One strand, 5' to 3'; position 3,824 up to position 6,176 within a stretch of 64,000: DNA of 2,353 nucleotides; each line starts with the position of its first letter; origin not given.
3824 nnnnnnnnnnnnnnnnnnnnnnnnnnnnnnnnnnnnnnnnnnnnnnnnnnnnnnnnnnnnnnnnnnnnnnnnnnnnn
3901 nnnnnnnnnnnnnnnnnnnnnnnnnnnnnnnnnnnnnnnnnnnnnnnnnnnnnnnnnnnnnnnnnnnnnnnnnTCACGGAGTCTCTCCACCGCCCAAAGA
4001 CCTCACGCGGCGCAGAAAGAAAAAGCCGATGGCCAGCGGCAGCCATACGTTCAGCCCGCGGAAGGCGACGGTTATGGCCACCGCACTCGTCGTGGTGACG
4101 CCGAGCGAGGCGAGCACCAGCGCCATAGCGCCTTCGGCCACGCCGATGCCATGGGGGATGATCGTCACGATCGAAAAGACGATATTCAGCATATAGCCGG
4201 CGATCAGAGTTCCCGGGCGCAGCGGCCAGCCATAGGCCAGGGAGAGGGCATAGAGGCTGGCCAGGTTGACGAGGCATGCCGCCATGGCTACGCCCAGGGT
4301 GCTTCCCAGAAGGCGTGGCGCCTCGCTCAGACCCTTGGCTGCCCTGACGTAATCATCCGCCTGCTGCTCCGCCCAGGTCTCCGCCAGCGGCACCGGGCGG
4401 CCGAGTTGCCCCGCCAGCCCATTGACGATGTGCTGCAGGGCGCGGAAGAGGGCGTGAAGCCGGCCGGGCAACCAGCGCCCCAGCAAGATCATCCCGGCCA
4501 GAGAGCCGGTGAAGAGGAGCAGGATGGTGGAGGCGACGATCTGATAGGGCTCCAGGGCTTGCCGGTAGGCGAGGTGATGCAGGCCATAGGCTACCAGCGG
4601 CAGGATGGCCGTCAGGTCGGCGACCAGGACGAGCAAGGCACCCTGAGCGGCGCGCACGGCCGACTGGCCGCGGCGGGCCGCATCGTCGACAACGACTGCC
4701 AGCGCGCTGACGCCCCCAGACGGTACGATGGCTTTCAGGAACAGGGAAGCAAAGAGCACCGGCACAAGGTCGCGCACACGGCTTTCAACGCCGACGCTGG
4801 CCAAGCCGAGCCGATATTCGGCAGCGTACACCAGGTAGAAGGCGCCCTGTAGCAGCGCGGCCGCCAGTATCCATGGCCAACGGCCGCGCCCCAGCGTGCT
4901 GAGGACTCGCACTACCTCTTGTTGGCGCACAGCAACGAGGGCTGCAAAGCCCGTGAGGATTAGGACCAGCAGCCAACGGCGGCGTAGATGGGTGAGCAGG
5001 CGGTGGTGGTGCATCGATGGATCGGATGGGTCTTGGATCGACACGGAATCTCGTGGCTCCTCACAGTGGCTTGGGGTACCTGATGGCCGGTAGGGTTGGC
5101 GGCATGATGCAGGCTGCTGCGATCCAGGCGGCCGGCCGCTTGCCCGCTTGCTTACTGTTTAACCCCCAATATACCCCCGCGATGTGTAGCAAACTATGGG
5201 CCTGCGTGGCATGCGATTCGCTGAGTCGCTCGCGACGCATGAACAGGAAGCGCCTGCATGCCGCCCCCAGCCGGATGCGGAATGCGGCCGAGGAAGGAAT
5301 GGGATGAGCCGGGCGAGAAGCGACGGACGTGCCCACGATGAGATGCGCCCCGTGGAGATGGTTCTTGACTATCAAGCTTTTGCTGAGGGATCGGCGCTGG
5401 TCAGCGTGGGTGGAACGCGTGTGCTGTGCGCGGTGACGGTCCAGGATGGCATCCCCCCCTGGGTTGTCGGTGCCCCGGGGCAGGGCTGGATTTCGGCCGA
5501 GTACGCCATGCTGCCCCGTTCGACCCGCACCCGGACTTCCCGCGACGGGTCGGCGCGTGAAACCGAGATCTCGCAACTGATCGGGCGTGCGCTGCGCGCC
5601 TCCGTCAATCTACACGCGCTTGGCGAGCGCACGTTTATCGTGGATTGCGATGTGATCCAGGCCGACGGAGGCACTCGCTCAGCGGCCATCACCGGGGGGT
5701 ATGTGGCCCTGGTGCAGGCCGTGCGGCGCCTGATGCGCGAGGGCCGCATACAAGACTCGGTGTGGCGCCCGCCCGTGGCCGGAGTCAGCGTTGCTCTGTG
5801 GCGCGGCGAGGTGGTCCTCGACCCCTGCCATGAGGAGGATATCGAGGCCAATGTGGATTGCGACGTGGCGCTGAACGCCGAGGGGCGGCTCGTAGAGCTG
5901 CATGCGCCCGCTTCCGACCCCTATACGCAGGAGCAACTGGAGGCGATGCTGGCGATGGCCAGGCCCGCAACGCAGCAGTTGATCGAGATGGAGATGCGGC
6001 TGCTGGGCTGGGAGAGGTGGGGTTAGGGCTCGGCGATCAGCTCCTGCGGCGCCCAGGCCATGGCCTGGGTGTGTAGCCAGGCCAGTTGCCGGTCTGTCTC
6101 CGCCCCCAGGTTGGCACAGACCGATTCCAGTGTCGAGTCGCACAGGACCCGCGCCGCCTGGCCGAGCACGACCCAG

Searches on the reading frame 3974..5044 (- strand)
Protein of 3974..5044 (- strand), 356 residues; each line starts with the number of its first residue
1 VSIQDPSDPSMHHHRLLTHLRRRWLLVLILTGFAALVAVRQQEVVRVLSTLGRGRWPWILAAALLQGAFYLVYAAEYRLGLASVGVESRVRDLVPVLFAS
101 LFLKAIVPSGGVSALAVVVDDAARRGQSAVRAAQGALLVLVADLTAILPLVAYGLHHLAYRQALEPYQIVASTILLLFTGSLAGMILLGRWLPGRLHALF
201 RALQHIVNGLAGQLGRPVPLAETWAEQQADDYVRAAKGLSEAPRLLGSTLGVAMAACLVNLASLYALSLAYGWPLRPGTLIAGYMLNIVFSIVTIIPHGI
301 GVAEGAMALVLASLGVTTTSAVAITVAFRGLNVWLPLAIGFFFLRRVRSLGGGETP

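Call 3: search_protein_families(library=pfam, proteins=[window:3974-5044:-], max_evalue=0.01)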
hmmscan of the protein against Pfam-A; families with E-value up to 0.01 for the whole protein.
window:3974-5044:- (356 aa): 1 family
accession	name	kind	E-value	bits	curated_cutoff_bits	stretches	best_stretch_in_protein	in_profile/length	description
PF03706.18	LPG_synthase_TM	-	6.5e-25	88.6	33.4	1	25-340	2-302/302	Lysylphosphatidylglycerol synthase TM region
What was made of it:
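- Checked: The gene after that is convergent (3974-5044, minus strand, LPG_synthase_TM; call 3).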

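Call 75: find_encoding_contigs(protein=window:3974-5044:-, flank=5000, max_places=4)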
Protein window:3974-5044:- (356 aa): no gene with exactly this product is on record in the collection.

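Call 76: find_encoding_contigs(protein=window:3974-5014:-, flank=5000, max_places=4)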
Protein window:3974-5014:- (346 aa): no gene with exactly this product is on record in the collection.

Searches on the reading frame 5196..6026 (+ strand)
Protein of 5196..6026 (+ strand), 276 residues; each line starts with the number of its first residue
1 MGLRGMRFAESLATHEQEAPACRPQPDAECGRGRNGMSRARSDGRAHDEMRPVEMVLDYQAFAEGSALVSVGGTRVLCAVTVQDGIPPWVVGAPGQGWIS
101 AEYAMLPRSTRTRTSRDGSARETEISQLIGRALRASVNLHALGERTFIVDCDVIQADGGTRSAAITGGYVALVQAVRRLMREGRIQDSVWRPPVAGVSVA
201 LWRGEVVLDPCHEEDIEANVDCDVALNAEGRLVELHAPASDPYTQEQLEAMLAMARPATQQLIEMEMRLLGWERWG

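Call 3: search_protein_families(library=pfam, proteins=[window:5196-6026:+], max_evalue=0.01)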
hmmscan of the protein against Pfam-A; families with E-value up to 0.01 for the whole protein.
window:5196-6026:+ (276 aa): 2 families
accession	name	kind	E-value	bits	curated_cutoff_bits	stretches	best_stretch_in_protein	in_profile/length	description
PF01138.27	RNase_PH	-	4.6e-26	92.2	25.5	1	49-175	1-127/130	3' exoribonuclease family, domain 1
PF03725.20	RNase_PH_C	-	4.2e-09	36.7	20.8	1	193-256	2-65/67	3' exoribonuclease family, domain 2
